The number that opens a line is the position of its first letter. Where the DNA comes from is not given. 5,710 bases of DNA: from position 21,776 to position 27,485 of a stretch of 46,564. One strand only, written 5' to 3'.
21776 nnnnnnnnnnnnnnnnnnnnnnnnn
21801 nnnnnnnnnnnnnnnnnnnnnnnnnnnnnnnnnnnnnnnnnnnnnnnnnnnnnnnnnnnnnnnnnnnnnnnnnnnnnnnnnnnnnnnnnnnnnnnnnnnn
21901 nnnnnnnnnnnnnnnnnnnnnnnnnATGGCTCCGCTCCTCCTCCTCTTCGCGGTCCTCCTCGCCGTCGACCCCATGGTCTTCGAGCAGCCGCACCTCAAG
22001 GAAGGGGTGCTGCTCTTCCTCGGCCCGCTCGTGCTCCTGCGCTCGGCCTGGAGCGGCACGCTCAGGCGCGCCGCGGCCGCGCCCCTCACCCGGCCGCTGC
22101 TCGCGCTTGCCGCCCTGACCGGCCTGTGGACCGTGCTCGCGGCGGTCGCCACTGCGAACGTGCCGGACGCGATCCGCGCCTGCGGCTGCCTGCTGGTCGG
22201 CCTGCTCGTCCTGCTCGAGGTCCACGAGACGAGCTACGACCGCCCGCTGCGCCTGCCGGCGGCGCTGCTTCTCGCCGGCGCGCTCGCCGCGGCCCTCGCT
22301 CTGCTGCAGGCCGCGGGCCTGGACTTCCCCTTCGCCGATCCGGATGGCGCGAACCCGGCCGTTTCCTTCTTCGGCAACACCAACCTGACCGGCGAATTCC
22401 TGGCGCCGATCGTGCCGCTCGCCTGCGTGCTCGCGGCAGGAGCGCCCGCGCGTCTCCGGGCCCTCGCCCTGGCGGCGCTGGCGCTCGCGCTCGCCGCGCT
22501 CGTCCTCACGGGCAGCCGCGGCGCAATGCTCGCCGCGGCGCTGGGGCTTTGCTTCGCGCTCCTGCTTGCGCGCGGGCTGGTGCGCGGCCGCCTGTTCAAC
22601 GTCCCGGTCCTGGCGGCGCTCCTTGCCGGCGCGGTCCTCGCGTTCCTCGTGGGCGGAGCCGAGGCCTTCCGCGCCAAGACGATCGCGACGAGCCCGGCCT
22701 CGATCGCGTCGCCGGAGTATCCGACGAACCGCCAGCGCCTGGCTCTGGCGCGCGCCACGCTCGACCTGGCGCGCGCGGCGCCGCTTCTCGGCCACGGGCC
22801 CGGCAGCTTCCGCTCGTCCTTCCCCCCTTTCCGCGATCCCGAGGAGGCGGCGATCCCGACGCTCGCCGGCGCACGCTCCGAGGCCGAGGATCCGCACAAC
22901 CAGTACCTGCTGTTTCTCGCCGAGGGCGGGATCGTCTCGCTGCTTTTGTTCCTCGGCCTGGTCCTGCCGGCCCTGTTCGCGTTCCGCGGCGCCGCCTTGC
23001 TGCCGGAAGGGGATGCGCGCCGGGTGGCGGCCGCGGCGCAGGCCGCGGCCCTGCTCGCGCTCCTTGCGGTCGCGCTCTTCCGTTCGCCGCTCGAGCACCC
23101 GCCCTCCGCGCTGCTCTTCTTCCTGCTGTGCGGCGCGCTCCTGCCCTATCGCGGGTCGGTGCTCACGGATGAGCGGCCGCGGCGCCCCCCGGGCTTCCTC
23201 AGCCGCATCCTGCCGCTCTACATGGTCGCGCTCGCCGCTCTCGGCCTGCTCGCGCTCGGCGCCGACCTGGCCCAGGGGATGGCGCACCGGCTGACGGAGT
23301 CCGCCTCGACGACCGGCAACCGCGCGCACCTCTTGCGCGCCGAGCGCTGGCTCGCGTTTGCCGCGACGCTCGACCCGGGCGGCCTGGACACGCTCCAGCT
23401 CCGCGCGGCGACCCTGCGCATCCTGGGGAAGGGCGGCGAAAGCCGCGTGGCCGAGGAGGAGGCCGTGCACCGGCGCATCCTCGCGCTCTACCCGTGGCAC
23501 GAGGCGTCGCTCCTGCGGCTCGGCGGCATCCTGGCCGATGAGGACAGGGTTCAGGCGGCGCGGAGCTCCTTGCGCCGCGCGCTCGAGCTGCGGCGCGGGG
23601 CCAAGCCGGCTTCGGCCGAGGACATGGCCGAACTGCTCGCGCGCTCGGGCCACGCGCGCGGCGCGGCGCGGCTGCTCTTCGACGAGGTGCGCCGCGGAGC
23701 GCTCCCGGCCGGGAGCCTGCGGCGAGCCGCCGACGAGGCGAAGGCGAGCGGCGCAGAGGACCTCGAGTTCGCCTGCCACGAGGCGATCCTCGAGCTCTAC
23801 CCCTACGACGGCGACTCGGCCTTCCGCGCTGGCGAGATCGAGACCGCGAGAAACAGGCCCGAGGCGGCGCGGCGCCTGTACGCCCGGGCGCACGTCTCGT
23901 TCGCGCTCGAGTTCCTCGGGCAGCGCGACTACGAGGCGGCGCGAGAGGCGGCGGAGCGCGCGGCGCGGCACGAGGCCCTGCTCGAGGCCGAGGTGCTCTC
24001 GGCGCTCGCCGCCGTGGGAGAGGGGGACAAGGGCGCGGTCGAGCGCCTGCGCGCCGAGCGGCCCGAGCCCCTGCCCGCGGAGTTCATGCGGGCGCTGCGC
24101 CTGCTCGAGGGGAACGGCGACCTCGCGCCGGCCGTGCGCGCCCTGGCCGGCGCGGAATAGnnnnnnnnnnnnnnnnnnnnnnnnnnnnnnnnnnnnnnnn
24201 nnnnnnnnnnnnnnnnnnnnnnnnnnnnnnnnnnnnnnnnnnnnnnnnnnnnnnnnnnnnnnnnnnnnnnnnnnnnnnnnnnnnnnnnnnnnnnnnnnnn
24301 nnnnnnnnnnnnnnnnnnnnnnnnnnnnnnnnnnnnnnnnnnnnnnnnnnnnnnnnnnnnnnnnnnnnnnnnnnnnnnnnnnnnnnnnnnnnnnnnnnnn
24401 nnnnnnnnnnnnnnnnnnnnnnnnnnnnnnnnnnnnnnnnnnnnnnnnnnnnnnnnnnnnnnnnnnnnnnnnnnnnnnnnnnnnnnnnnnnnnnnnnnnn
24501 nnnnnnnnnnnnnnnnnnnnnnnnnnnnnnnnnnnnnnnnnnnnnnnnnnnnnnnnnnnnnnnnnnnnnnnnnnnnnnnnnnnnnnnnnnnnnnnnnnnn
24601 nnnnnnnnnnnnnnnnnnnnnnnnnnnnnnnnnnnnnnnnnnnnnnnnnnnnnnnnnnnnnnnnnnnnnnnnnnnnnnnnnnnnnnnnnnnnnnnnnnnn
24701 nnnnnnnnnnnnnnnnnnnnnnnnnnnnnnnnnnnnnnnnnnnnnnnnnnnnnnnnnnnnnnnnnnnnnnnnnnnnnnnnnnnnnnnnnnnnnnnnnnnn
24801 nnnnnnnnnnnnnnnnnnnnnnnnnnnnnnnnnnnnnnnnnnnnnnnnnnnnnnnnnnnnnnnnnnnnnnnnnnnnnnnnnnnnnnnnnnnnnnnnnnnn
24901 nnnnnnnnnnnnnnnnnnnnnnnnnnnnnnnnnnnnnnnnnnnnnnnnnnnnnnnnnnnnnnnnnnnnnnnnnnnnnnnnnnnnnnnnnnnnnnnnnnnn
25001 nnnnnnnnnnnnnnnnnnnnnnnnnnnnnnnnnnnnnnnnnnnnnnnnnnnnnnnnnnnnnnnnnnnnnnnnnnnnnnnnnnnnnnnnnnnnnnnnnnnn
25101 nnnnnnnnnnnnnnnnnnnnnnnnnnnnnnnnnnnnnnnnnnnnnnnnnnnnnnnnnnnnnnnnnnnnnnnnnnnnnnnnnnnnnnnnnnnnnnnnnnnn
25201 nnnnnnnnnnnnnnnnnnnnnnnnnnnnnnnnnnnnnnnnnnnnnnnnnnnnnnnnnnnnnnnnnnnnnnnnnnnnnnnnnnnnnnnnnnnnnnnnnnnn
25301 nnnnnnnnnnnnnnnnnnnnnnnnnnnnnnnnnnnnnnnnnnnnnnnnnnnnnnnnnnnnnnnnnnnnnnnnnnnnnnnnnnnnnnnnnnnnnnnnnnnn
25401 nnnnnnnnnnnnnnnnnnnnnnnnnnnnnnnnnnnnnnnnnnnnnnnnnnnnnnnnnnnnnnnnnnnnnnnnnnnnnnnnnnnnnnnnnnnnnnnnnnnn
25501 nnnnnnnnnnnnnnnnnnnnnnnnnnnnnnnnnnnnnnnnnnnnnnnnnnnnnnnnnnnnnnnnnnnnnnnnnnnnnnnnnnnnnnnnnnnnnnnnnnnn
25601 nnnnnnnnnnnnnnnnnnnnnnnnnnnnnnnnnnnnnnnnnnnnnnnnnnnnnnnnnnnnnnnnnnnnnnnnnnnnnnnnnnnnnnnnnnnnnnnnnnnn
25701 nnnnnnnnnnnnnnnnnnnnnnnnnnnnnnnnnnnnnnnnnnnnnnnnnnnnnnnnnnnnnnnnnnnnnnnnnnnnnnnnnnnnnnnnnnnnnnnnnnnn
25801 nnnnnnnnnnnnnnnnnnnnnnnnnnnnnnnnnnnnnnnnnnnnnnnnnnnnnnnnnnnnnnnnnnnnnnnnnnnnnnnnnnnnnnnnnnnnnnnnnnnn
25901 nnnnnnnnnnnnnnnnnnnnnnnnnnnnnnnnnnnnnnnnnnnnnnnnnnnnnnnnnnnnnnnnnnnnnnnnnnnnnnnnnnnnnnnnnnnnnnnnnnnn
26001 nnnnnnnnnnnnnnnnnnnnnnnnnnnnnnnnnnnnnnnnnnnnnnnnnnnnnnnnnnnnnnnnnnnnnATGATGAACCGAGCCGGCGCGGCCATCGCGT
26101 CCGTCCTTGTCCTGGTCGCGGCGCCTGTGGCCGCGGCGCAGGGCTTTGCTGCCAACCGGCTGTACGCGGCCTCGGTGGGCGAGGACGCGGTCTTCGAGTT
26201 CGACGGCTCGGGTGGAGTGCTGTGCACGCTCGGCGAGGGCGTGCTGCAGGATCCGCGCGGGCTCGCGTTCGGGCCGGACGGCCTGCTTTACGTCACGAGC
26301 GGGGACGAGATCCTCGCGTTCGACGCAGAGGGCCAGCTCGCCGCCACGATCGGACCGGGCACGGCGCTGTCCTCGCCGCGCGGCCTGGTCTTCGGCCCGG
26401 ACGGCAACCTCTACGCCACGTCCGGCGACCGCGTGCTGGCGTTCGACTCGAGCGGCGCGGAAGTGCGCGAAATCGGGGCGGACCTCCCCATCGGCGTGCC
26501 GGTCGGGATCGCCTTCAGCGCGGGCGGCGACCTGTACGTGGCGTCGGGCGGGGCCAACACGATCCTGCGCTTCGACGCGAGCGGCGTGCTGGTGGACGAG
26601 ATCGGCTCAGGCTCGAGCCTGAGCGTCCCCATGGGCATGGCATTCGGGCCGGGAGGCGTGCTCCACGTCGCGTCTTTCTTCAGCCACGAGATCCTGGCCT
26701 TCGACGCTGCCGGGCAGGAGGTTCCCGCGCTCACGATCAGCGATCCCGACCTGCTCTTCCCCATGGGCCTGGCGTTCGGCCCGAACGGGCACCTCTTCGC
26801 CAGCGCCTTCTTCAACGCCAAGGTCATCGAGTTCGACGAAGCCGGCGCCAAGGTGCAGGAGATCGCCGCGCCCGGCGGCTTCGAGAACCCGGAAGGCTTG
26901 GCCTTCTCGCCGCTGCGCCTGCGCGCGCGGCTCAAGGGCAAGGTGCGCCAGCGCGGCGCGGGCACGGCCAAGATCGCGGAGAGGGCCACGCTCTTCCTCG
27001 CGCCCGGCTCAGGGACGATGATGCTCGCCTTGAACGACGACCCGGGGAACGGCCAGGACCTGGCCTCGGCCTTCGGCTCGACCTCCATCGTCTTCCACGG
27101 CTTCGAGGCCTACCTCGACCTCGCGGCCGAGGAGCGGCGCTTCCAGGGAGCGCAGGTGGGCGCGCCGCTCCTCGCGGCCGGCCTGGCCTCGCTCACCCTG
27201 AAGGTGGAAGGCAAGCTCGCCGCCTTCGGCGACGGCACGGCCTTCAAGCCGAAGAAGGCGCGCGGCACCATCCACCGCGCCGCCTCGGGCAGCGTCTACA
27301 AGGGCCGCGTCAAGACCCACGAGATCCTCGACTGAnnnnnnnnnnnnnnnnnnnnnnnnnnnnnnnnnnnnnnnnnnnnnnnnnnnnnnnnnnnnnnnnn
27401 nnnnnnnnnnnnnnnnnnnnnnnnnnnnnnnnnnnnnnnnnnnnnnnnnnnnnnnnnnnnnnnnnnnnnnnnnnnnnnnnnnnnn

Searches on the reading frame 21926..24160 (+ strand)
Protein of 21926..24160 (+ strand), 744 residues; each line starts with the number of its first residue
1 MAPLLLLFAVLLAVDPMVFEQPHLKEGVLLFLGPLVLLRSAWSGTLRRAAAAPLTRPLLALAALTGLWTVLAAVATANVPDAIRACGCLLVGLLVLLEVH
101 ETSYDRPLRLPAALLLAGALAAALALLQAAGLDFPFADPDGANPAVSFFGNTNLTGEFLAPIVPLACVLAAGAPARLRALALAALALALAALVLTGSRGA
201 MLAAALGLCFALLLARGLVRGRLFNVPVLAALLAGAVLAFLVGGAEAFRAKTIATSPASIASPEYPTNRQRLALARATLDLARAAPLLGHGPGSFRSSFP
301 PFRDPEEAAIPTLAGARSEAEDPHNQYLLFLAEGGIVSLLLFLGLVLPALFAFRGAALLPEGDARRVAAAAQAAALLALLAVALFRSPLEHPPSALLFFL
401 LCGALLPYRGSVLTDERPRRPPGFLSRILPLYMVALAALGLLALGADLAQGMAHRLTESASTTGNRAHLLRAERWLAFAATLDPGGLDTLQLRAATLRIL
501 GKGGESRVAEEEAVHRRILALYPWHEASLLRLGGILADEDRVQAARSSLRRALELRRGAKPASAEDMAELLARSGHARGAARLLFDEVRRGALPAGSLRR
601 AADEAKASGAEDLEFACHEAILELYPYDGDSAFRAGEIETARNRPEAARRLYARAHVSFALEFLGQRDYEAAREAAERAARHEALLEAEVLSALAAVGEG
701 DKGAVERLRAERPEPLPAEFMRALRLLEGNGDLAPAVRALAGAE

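Call 11: search_protein_families(library=pfam, proteins=[window:21926-24160:+], max_evalue=0.001)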
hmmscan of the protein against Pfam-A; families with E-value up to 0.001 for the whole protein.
window:21926-24160:+ (744 aa): 1 family
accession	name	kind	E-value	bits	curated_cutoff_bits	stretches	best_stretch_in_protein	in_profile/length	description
PF04932.20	Wzy_C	-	2.9e-21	76.3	31.7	1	183-343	1-149/149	O-Antigen ligase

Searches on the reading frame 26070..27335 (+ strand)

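Call 12: search_protein_families(library=pfam, proteins=[window:26070-27335:+], max_evalue=0.001)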
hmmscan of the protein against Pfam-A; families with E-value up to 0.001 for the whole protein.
window:26070-27335:+ (421 aa): 6 families
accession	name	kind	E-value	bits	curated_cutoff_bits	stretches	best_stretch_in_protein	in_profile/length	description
PF24684.1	Vgb_lyase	-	5.2e-09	35.8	50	1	64-279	59-272/290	Virginiamycin B lyase family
PF01436.27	NHL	-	1.2e-08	35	20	0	59-76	1-18/28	NHL repeat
PF08450.18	SGL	-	1.5e-07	31.8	26.3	0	117-193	153-233/246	SMP-30/Gluconolactonase/LRE-like region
PF13449.12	Phytase-like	-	1e-05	26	27.6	0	146-179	72-105/284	Esterase-like activity of phytase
PF25021.1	TEN_NHL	-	1.3e-05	24.8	27.1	0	56-97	138-179/357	Teneurin NHL domain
PF00400.38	WD40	-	0.00091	20.1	27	0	104-122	15-34/39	WD domain, G-beta repeat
